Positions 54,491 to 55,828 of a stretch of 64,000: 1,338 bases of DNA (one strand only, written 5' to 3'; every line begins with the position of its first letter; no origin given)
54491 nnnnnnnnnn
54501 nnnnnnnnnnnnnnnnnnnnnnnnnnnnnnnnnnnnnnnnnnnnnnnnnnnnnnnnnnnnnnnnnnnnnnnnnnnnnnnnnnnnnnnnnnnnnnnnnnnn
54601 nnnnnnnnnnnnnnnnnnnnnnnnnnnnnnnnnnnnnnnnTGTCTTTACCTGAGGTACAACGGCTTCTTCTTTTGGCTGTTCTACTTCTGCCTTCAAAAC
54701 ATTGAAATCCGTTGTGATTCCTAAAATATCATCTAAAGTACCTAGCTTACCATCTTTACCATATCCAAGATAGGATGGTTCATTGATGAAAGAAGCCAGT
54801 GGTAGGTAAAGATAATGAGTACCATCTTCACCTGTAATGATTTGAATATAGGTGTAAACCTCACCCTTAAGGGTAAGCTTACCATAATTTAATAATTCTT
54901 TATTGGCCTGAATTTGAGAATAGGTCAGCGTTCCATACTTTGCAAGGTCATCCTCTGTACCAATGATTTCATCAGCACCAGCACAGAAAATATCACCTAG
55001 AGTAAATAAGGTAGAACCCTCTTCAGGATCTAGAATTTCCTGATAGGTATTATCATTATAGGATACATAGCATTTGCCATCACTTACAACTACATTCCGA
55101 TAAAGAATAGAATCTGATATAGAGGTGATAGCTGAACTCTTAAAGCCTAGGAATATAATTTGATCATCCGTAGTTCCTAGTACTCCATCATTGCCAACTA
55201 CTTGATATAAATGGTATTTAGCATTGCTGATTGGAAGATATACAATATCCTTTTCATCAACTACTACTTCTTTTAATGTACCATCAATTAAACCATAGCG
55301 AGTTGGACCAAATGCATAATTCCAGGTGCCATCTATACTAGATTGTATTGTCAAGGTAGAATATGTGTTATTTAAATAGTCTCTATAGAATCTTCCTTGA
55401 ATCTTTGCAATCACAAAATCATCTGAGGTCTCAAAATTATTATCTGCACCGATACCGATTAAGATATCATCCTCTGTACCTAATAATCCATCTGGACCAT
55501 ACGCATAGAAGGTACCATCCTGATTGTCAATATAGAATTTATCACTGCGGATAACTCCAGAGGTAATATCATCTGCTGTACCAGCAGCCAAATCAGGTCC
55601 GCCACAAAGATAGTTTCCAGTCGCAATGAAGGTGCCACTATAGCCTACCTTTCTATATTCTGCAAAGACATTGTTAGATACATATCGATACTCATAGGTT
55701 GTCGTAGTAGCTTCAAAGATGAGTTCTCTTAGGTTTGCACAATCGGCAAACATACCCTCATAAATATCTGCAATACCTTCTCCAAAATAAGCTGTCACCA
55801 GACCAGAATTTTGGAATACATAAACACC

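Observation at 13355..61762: Single uninterrupted 48.4-kb ORF encoding a protein of about 16,100 aa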

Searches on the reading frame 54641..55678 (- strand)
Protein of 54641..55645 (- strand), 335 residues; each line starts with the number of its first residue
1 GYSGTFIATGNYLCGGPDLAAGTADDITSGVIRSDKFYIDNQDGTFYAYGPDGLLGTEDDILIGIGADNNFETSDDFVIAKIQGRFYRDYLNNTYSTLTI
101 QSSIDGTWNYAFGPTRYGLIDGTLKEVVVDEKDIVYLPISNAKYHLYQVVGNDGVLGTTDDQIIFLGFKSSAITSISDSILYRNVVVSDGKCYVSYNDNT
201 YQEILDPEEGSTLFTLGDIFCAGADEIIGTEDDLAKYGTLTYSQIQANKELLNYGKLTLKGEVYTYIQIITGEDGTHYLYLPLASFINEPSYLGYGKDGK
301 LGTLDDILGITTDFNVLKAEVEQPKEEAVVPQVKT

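Call 30: search_protein_families(library=pfam, proteins=[window:54641-55645:-], max_evalue=5)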
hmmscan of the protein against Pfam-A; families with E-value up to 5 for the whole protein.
window:54641-55645:- (335 aa): 1 family
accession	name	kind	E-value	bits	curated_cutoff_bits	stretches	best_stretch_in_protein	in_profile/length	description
PF09100.16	Qn_am_d_aIV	-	0.082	13.2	25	0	47-65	31-49/133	Quinohemoprotein amine dehydrogenase, alpha subunit domain IV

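Call 46: predict_structure(alignment_id=A1)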
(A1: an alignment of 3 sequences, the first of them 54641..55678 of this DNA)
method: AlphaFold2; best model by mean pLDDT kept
length: 346 residues; sequences in the alignment: 3
mean_pLDDT: 69.9   pTM: 0.58
mean pLDDT of the five models: 69.9, 55.9, 53.3, 48.3, 45.1
residues with pLDDT >= 90: 66; 70-90: 149; 50-70: 32; < 50: 99
segments of 3 or more residues with pLDDT < 50: 247-259, 261-346
pLDDT, mean of each block of 10 residues (from residue 1): 84 80 84 83 87 89 87 86 86 92 92 77 91 90 90 90 86 90 85 88 79 76 71 62 51 43 39 38 42 38 35 33 25 28 32
secondary structure, 60 per line:
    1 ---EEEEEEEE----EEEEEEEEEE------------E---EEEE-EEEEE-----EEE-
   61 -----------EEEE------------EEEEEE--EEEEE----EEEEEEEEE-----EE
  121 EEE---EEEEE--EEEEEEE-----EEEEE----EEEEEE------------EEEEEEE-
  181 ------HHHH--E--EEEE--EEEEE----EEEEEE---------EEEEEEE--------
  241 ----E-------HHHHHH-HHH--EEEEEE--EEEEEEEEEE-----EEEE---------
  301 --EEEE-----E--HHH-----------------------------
elements in order: E4-11 E16-25 E42-45 E47-51 E57-59 E72-75 E88-93 E96-100 E105-113 E119-123 E127-131 E134-140 E146-150 E155-160 E173-179 H187-190 E196-199 E202-206 E211-216 E226-232 H253-258 E265-270 E273-282 E288-291 E303-306

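Call 97: fold_search(model_id=the predicted structure, library=pdb)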
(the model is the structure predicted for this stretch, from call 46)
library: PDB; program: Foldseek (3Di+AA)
matches with E <= 10: 562; with E <= 0.001: 1
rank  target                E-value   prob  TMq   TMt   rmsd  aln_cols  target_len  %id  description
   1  7onh_A                8.7e-04  0.38  0.11  0.11  26.6       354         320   12  Crystal structure of the computationally designed SAKe6BE-L3 protein (released 2022-12-14)
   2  7awy                  2.2e-03  0.38  0.12  0.12  27.0       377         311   15  Crystal structure of the computationally designed Scone-R protein (released 2021-01-13)
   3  7onh_B                5.4e-03  0.25  0.12  0.13  26.6       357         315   12  Crystal structure of the computationally designed SAKe6BE-L3 protein (released 2022-12-14)
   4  3hxj_C                8.6e-03  0.33  0.12  0.14  29.9       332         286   13  Crystal Structure of Pyrrolo-quinoline quinone (PQQ_DH) from Methanococcus maripaludis, Northeast Structural Genomics  (released 2009-08-25)
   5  1gyd                  1.0e-02  0.20  0.11  0.12  24.8       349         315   11  Structure of Cellvibrio cellulosa alpha-L-arabinanase (released 2002-08-23)
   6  9n73_LR               1.1e-02  0.47  0.18  0.10  19.8       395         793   12  SSU processome maturation and disassembly, State G (released 2025-10-29)
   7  1gyh_B                2.2e-02  0.15  0.12  0.12  24.1       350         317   12  Structure of D158A Cellvibrio cellulosa alpha-L-arabinanase mutant (released 2002-08-23)
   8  8pz2_B                4.4e-02  0.21  0.13  0.12  20.3       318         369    9  Wait Complex: Lateral open BAM bound Extended SurA (released 2024-09-25)
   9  9zxm                  4.4e-02  0.16  0.14  0.08  25.3       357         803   10  DDB1 delta with compound 6 (released 2026-04-08)
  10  3a9g_A                5.1e-02  0.15  0.13  0.13  23.1       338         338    8  Crystal Structure of PQQ-dependent sugar dehydrogenase apo-form (released 2010-09-08)
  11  1gyh_A                5.9e-02  0.12  0.12  0.12  23.5       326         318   12  Structure of D158A Cellvibrio cellulosa alpha-L-arabinanase mutant (released 2002-08-23)
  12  7wb4_j                6.2e-02  0.18  0.15  0.07  21.8       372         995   11  Cryo-EM structure of the NR subunit from X. laevis NPC (released 2022-03-02)
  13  8orr                  6.5e-02  0.16  0.13  0.13  19.4       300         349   14  Outer membrane protein assembly factor BamB from Klebsiella pneumoniae (released 2024-04-24)
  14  9co0_B                7.2e-02  0.16  0.15  0.15  25.7       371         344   13  CryoEM structure of BAM in complex with the PTB2 open-state inhibitor (in SMA nanodisc) (released 2024-12-25)
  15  5cyk_A                7.6e-02  0.21  0.14  0.11  20.7       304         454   13  Structure of Ytm1 bound to the C-terminal domain of Erb1-R486E (released 2015-10-28)
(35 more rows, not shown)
